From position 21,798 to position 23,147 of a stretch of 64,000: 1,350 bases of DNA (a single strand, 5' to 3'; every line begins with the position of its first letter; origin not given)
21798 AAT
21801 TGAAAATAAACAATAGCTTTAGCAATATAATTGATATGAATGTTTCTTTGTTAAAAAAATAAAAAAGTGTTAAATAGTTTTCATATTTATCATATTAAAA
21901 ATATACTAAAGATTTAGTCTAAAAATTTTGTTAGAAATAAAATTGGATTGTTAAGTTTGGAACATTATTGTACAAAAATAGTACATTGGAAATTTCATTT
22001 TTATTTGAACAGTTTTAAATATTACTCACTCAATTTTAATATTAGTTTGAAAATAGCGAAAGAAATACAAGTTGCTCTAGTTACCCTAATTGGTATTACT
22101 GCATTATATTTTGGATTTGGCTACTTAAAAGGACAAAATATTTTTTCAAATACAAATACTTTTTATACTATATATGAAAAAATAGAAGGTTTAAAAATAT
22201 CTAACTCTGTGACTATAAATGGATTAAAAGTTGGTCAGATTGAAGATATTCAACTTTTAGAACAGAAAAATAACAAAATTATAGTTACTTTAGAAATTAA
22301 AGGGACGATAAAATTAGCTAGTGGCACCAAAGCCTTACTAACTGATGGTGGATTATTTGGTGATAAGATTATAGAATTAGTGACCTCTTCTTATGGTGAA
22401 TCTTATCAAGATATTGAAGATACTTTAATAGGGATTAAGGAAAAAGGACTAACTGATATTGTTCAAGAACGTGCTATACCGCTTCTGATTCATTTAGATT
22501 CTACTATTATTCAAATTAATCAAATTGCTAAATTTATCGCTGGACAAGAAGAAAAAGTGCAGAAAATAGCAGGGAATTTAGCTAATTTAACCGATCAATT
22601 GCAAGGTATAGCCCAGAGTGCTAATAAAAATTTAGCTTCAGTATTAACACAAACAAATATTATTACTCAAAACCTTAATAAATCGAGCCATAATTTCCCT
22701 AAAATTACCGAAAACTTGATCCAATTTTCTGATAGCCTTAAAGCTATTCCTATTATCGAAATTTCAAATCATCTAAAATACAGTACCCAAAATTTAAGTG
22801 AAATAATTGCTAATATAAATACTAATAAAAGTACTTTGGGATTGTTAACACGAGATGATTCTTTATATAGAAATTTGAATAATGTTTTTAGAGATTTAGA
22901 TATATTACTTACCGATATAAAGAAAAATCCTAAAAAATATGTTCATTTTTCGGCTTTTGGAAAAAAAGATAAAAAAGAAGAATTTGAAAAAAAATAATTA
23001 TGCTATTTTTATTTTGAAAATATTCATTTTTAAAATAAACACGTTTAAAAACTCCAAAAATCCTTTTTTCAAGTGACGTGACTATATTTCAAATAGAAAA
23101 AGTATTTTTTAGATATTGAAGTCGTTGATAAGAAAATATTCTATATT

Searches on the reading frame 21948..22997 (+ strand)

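Call 53: search_protein_families(library=pfam, proteins=[window:21948-22997:+], max_evalue=0.001)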
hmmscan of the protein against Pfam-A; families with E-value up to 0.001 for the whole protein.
window:21948-22997:+ (349 aa): 1 family
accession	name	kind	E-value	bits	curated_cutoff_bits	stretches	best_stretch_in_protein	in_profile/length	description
PF02470.25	MlaD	-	2.3e-12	47.4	25.1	1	70-145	3-79/81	MlaD protein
